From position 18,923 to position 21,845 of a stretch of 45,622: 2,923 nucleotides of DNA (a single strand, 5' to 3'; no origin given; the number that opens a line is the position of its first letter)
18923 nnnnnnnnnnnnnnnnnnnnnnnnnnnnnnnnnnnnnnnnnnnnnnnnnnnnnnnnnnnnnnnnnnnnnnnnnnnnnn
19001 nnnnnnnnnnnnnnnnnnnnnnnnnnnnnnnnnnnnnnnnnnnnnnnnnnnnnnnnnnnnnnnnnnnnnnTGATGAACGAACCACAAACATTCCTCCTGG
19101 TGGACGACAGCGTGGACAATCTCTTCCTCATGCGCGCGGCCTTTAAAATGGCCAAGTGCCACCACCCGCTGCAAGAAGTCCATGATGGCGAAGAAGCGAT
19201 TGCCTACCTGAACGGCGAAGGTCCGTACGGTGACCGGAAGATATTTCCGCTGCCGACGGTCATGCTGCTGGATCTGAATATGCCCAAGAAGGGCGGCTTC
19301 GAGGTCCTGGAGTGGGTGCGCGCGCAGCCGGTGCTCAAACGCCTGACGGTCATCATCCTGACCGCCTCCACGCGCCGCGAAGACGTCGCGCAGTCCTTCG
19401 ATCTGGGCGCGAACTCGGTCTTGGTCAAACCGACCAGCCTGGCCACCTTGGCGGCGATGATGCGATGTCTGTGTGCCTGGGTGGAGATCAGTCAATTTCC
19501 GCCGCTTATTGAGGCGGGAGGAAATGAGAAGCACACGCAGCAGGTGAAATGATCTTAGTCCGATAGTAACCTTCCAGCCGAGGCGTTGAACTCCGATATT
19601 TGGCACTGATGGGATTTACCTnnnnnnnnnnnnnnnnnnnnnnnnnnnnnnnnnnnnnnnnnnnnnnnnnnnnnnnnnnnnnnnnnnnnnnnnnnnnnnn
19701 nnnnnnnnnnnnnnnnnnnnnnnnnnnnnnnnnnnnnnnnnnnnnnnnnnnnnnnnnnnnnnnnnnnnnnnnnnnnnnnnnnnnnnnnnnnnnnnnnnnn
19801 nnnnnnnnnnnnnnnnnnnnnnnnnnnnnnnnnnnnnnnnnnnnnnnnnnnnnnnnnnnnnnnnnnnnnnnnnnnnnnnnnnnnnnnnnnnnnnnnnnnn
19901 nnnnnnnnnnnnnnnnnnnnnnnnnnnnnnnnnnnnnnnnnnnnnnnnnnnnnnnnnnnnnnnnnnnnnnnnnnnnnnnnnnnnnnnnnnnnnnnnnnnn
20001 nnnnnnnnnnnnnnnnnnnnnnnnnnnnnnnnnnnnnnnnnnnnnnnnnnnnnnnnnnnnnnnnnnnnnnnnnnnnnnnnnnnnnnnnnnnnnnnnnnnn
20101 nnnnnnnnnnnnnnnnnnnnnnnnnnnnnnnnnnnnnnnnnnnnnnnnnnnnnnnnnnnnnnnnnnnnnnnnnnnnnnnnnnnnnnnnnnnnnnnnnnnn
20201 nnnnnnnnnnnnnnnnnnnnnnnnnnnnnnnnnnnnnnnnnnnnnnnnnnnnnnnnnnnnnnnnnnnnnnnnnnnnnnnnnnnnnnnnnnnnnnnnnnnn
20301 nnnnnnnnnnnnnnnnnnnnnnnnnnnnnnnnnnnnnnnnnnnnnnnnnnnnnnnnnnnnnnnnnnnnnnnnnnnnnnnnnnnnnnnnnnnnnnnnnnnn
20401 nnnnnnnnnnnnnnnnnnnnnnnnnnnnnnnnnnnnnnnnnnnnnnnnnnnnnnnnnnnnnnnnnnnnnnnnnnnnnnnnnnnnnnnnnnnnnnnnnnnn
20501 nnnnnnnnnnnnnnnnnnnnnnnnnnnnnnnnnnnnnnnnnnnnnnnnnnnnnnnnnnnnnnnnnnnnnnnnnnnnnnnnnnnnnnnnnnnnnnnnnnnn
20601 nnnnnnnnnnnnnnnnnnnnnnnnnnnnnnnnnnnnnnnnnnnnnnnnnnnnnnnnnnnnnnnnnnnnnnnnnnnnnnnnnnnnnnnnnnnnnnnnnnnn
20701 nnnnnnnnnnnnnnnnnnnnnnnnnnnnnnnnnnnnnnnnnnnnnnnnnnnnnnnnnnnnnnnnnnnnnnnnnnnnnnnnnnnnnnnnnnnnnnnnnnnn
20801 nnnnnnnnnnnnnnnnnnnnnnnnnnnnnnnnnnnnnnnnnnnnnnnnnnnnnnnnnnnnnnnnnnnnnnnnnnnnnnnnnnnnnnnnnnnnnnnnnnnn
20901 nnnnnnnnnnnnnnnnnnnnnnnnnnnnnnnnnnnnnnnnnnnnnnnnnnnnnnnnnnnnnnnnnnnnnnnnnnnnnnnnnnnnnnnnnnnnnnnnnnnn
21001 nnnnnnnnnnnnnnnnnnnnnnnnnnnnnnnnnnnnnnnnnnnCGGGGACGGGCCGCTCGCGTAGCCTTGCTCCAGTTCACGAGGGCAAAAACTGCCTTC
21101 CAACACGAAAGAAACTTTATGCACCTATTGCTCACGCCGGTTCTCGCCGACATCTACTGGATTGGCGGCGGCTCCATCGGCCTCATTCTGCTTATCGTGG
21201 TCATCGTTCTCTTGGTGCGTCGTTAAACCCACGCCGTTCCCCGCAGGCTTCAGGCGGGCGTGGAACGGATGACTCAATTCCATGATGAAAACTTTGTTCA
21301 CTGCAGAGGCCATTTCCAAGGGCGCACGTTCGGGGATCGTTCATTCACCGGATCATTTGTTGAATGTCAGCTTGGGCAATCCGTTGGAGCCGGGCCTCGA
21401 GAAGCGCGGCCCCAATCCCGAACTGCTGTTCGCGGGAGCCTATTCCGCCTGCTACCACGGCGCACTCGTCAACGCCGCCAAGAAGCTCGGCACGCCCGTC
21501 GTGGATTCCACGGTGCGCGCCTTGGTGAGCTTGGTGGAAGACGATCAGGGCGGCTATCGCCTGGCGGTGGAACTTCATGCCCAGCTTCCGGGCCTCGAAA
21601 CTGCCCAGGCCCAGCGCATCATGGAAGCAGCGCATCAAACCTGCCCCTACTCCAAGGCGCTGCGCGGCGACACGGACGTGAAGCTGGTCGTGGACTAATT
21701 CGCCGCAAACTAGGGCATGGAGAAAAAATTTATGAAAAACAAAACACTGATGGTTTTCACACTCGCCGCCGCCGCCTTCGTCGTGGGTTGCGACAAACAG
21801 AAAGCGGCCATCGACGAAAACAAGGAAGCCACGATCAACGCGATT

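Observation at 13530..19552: Candidate ~10-gene operon joining CBM48, DUF2934, DUF5069 and unknown small proteins to a KaiC-like ATPase, a sensor-less kinase and a receiver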

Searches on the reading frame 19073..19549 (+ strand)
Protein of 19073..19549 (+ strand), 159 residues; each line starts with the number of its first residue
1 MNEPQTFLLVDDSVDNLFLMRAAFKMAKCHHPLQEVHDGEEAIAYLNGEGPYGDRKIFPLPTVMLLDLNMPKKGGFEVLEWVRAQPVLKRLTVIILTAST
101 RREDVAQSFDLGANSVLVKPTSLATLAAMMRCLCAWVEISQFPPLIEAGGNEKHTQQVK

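Call 3: search_protein_families(library=pfam, proteins=[window:19073-19549:+], max_evalue=0.01)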
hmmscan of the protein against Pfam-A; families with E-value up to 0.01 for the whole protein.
window:19073-19549:+ (159 aa): 1 family
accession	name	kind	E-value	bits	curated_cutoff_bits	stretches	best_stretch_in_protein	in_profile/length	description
PF00072.30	Response_reg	-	1.5e-17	64.2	30.2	1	8-130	2-110/111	Response regulator receiver domain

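Call 11: search_protein_families(library=ncbifam, proteins=[window:19073-19549:+], max_evalue=0.01)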
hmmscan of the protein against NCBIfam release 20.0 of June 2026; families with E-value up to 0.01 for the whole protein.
window:19073-19549:+ (159 aa): 60 families (the best 25 are shown)
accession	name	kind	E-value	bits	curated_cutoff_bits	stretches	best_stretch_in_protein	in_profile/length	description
TIGR02154.1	PhoB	equivalog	3.5e-11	42.8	296.2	1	7-133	5-119/226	phosphate regulon transcriptional regulator PhoB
NF041734.1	resp_reg_RppA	equivalog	6e-11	42.1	250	1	8-134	4-118/229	two-component system response regulator RppA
NF007135.0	PRK09581.1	equivalog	8.7e-11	41.3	474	1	7-134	5-120/457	PleD family two-component system response regulator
NF007901.0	PRK10610.1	equivalog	7.9e-10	39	189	1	6-128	7-118/129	chemotaxis response regulator CheY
TIGR01387.1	cztR_silR_copR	subfamily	1.2e-09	38.1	279.2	1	63-133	45-113/218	heavy metal response regulator transcription factor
NF051850.1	RespRegRprY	equivalog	2.3e-09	37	370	1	62-130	50-116/234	response regulator transcription factor RprY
NF007935.0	PRK10651.1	equivalog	2.7e-09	36.5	250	1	2-121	4-111/216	two-component system response regulator NarL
NF041866.1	EpsW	equivalog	3.1e-09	36.5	200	1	5-128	6-119/131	exopolysaccharide biosynthesis response regulator EpsW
TIGR02875.1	spore_0_A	equivalog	5.2e-09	35.7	200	1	61-135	49-123/262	sporulation transcription factor Spo0A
NF007928.2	PRK10643.1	equivalog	7.6e-09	35.5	330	1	63-134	47-116/216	two-component system response regulator PmrA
NF053854.1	RespRegPhoBBctds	equivalog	1.2e-08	34.6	270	1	62-132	43-113/225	two-component system response regulator PhoB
NF012023.0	PRK15479.1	equivalog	1.8e-08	34.2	337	1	62-134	46-116/224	transcriptional regulator TctD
NF045944.1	ResRegRpaBCyano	equivalog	2.7e-08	33.5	330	1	31-134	22-112/229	response regulator transcription factor RpaB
NF007969.0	PRK10693.1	equivalog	5.4e-08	32.2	329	1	60-134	51-125/337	two-component system response regulator RssB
NF040689.1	MtrAB_MtrA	equivalog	9.5e-08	31.6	300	1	61-132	43-111/219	MtrAB system response regulator MtrA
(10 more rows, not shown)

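Call 43: search_protein_families(library=padloc, proteins=[window:19073-19549:+], max_evalue=0.001)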
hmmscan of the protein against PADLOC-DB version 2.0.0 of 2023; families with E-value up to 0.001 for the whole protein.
window:19073-19549:+ (159 aa): 0 families

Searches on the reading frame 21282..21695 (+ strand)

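Call 44: search_protein_families(library=pfam, proteins=[window:21282-21695:+], max_evalue=0.001)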
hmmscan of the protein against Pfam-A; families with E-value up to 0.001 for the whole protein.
window:21282-21695:+ (138 aa): 1 family
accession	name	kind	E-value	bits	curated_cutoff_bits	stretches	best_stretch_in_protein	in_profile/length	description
PF02566.24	OsmC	-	1e-14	55.2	27.5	1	41-135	3-99/100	OsmC-like protein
